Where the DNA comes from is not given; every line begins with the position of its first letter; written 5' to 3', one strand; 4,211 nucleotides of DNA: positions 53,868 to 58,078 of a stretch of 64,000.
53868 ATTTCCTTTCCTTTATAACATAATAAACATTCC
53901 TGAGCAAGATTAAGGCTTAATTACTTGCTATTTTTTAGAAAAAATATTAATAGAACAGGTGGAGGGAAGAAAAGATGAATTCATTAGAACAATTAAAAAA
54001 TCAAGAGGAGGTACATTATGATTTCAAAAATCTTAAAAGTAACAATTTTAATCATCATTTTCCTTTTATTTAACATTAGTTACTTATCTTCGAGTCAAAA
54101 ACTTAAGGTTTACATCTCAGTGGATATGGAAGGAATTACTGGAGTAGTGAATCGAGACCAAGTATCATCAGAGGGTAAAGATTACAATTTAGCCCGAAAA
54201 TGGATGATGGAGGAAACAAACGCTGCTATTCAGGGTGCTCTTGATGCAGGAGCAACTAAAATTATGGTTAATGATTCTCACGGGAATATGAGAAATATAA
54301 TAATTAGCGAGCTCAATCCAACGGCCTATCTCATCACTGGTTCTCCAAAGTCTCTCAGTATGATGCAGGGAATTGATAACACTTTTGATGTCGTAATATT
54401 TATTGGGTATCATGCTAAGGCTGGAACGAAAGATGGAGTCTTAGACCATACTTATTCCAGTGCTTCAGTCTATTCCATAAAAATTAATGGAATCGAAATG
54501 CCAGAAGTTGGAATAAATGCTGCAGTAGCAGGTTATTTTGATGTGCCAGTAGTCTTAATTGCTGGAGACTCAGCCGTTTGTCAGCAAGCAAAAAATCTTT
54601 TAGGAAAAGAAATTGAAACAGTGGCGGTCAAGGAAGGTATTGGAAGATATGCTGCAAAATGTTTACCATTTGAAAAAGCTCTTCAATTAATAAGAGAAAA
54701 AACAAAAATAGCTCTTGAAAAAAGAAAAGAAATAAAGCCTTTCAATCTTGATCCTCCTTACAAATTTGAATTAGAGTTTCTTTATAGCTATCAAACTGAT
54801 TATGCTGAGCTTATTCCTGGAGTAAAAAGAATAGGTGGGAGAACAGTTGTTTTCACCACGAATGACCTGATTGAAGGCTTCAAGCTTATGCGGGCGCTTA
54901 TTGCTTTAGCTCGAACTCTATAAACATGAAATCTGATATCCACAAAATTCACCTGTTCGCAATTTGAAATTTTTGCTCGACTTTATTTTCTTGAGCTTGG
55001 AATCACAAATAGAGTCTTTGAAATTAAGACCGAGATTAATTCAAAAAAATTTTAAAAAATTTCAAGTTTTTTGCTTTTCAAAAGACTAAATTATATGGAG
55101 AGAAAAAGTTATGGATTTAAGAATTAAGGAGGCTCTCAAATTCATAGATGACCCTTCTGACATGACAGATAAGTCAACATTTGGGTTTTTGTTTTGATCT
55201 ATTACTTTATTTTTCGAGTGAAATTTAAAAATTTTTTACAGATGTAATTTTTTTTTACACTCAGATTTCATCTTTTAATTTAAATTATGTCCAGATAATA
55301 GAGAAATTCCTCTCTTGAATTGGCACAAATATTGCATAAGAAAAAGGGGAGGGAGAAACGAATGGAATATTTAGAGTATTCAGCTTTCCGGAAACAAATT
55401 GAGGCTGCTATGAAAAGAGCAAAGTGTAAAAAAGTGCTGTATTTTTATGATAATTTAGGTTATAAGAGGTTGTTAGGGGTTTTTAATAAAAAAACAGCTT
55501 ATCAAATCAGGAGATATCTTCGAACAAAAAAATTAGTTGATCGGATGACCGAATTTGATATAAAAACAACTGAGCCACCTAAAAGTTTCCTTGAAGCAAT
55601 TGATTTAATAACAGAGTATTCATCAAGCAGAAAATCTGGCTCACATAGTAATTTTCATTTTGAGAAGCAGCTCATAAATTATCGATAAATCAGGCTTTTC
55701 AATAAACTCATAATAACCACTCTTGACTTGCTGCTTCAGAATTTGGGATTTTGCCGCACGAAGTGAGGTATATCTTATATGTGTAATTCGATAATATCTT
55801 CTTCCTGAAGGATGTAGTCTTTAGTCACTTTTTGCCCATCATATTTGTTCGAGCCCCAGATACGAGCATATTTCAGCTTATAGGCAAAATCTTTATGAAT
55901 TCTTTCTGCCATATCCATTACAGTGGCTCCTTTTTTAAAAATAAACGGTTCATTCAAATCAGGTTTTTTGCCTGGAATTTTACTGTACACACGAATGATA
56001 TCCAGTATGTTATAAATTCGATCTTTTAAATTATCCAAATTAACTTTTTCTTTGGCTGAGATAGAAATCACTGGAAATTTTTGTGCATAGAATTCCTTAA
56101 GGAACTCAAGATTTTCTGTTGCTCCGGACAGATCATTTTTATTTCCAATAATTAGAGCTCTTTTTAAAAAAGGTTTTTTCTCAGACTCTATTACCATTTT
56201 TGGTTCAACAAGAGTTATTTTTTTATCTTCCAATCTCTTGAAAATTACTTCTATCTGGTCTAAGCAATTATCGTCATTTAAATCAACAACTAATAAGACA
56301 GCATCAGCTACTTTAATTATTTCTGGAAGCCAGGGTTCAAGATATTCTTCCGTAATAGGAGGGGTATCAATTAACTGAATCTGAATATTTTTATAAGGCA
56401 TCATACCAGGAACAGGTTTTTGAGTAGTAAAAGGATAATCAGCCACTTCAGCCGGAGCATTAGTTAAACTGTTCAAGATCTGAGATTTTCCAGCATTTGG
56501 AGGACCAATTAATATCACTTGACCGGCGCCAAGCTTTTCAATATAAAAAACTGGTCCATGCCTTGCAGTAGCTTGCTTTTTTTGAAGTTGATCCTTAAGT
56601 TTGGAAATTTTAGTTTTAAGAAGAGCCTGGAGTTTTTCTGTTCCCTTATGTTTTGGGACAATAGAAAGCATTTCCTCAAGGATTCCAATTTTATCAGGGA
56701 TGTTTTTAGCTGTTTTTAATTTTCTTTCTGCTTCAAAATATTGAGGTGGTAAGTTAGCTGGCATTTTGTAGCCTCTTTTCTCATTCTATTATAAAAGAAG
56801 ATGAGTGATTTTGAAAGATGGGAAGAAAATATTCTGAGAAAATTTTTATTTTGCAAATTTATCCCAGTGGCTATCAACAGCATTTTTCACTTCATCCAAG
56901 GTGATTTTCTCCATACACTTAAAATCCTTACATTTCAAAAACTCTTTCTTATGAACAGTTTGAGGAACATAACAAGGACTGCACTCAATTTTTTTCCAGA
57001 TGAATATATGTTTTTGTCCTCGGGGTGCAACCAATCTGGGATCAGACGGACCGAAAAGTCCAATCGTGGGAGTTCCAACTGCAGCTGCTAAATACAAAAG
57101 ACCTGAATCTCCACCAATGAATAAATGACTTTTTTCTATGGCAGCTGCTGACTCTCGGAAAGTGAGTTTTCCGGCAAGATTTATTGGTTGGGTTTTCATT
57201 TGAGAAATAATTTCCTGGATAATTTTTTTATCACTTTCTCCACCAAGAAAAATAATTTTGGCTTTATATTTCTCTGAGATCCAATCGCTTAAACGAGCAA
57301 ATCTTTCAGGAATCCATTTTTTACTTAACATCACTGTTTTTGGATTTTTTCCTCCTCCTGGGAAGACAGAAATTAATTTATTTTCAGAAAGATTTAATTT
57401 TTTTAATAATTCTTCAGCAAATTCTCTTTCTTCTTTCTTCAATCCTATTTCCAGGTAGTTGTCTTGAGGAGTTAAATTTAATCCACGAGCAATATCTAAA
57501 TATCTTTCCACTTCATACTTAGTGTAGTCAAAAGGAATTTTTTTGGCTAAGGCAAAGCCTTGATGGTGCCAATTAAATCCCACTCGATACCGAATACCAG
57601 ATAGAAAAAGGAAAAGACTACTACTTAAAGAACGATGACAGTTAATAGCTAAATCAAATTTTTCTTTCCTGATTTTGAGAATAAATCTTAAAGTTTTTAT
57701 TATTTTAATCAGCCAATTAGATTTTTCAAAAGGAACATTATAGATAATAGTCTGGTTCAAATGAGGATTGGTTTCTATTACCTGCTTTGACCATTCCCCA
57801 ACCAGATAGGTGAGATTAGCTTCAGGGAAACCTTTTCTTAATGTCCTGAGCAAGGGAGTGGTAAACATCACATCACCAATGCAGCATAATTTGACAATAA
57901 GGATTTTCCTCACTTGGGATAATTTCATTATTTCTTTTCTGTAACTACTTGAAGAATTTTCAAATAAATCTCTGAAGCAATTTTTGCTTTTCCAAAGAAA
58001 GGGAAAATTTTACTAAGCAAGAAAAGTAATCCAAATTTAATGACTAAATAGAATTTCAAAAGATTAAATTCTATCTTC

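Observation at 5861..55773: A mosaic of stuttered words, long hairpins and mini-palindromes fills at least 12 intergenic gaps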

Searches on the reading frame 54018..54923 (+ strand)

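Call 10: search_protein_families(library=pfam, proteins=[window:54018-54923:+])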
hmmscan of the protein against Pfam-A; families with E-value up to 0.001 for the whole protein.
window:54018-54923:+ (301 aa): 1 family
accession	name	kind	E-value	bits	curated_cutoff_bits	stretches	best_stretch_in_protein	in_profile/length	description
PF04951.18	Peptidase_M55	-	6.5e-107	357.3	25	1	29-292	1-263/264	D-aminopeptidase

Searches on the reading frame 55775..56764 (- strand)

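Call 10: search_protein_families(library=pfam, proteins=[window:55775-56764:-])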
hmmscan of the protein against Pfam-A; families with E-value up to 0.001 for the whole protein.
window:55775-56764:- (329 aa): 7 families
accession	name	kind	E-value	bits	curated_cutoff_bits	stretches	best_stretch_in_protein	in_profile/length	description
PF01926.29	MMR_HSR1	-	1.7e-20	73.6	21.9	1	82-186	1-110/113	50S ribosome-binding GTPase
PF02824.27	TGS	-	3.6e-15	56.2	22.2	1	257-327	1-58/60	TGS domain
PF02421.24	FeoB_N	-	2.6e-10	40.5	27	1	82-137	2-57/156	Ferrous iron transport protein B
PF16897.10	MMR_HSR1_Xtn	-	4.5e-06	27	35.2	1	201-255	56-105/106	C-terminal region of MMR_HSR1 domain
PF00071.28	Ras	-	9.1e-05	22.5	21.6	1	83-246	2-152/162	Ras family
PF00025.27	Arf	-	0.00019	21.4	22.3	1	82-236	16-156/174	ADP-ribosylation factor family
PF03193.22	RsgA_GTPase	-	0.00076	19.8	30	0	202-251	55-105/174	RsgA GTPase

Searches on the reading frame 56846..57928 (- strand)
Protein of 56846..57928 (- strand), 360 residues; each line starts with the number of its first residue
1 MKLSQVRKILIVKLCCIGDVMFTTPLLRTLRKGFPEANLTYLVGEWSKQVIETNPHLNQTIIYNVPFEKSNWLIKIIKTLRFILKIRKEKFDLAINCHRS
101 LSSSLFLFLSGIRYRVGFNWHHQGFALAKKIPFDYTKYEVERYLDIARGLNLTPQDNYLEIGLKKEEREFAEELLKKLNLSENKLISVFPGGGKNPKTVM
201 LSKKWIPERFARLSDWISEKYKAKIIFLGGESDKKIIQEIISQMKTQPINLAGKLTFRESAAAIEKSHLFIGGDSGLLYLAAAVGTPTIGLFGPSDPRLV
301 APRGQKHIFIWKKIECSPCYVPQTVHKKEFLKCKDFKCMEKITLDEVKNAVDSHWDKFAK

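Call 85: search_protein_families(library=pfam, max_evalue=1e-8, proteins=[window:56846-57928:-])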
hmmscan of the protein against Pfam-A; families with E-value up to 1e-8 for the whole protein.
window:56846-57928:- (360 aa): 1 family
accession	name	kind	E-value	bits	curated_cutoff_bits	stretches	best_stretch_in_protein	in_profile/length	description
PF01075.23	Glyco_transf_9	-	1.5e-38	133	22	1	81-327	3-244/247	Glycosyltransferase family 9 (heptosyltransferase)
